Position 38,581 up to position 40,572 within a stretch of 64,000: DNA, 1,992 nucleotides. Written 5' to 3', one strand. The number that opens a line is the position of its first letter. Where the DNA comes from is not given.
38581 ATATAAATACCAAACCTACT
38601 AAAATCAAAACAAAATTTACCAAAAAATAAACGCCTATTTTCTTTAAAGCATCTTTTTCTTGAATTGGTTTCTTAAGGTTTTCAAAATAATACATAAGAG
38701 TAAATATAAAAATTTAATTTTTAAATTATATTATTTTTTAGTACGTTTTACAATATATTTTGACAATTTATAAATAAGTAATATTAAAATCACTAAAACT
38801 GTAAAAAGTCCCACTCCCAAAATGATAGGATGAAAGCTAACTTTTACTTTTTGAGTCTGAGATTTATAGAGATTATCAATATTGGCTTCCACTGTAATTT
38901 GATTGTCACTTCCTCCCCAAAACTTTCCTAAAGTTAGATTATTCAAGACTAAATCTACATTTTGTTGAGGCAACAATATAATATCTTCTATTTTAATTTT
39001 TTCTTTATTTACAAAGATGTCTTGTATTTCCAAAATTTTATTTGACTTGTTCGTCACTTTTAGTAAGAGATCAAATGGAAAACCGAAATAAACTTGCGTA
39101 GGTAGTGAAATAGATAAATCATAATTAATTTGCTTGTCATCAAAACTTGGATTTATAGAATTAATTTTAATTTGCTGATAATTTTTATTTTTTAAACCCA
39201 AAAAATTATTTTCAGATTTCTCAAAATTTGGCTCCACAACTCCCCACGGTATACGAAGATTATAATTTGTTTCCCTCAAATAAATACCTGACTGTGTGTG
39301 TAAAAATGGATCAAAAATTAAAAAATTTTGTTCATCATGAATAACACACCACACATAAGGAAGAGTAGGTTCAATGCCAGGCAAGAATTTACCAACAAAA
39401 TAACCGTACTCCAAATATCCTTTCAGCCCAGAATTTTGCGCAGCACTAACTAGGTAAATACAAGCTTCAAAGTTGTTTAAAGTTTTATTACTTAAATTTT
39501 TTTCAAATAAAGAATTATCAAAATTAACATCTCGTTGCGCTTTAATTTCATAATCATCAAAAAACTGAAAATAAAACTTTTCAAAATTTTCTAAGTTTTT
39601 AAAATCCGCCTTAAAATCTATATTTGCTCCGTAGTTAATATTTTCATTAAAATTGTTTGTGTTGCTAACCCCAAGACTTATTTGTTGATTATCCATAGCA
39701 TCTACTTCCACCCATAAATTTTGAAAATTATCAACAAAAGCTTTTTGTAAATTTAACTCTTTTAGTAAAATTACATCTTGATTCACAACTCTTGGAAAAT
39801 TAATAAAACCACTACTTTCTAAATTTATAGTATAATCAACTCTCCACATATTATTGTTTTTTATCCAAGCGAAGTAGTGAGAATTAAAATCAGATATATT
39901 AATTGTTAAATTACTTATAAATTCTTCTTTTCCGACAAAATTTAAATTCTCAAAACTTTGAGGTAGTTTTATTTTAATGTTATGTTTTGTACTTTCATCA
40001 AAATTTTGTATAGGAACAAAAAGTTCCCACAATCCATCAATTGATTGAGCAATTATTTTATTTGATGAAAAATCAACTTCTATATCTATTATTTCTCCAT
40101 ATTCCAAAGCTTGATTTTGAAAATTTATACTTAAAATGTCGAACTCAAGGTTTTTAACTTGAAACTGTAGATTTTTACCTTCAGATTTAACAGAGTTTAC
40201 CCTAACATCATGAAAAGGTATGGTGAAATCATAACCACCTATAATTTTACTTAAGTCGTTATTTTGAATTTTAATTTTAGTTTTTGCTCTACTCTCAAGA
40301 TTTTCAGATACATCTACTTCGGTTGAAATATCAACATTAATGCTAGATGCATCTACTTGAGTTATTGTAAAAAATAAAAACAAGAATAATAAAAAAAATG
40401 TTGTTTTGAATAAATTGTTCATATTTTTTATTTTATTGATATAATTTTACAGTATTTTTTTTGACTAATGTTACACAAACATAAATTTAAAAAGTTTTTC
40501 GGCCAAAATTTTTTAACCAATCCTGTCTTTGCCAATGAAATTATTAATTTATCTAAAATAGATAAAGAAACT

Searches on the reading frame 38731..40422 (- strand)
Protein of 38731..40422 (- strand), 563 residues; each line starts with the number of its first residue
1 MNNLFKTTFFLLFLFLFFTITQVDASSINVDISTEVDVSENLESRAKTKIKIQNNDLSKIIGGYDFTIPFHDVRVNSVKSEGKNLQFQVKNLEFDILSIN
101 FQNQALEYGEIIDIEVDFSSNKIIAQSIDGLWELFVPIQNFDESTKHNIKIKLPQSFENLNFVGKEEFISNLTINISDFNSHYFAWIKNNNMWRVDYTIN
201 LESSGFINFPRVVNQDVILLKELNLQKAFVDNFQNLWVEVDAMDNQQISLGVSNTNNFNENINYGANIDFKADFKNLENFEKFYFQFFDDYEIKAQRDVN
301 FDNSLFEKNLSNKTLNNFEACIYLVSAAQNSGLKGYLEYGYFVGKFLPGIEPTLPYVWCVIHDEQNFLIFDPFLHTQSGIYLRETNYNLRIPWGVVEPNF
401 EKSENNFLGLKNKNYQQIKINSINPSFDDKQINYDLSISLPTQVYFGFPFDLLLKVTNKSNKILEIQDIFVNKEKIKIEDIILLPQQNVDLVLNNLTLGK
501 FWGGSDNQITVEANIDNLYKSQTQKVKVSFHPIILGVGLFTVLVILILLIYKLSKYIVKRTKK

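Call 6: search_protein_families(library=pfam, proteins=[window:38731-40422:-], max_evalue=1)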
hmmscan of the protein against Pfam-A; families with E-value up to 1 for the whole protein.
window:38731-40422:- (563 aa): 1 family
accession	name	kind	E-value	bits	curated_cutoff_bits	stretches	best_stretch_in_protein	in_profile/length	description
PF16710.10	CTXphi_pIII-N1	-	0.16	12.6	27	0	9-35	3-29/111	N-terminal N1 domain of Vibrio phage CTXphi pIII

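Call 40: find_related_loci(query=window:38731-40422:-, collection=metagenome_contigs, flank=10000)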
Query window:38731-40422:- (563 aa) in metagenome_contigs; peptide patterns used: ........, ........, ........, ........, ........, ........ (x = any residue, [..] = any of these).
513 stretches matched a pattern, but none encodes a relative of the query by tblastn (E <= 1e-3).
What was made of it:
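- Tried and rejected: A metagenome scan with the 563-aa neighbour found nothing (call 40).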
